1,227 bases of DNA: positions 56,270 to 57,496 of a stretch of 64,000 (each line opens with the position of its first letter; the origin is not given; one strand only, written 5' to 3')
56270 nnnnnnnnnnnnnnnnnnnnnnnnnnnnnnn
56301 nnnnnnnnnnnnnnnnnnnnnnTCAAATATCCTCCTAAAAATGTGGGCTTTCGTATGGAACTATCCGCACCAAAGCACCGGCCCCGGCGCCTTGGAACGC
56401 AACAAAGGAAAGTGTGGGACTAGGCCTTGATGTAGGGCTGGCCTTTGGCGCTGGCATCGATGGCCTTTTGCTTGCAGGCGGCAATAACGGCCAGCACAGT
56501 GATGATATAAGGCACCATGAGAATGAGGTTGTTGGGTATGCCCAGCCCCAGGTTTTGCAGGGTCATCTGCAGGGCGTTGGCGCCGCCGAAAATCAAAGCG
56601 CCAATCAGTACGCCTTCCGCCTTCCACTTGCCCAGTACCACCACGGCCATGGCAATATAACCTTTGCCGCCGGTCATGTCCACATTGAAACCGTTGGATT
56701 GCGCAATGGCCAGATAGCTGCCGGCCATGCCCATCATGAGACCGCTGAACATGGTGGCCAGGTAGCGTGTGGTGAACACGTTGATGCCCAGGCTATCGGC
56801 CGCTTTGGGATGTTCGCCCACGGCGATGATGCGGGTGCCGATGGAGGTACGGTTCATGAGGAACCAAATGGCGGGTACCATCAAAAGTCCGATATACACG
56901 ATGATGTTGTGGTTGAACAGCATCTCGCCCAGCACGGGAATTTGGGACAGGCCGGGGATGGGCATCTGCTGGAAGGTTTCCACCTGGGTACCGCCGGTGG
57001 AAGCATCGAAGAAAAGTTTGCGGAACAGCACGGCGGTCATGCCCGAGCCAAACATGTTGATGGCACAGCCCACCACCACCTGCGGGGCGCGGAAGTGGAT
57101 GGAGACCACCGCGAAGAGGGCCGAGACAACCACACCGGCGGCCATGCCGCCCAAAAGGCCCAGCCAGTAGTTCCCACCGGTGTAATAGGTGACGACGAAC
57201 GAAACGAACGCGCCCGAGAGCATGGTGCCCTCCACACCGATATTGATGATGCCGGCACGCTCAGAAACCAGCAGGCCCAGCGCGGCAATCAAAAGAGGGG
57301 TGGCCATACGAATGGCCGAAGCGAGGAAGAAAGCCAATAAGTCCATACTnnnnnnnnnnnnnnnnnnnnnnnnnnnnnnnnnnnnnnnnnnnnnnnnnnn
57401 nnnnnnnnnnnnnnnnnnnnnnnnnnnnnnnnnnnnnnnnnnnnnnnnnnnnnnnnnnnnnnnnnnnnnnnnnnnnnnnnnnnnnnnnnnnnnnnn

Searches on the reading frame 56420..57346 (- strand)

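Call 67: search_protein_families(library=pfam, proteins=[window:56420-57346:-], max_evalue=1e-8)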
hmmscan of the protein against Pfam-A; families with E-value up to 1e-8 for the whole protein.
window:56420-57346:- (308 aa): 1 family
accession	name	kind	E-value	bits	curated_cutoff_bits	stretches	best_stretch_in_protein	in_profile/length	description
PF02653.21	BPD_transp_2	-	1.6e-40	139.4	26.8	1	9-286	3-268/269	Branched-chain amino acid transport system / permease component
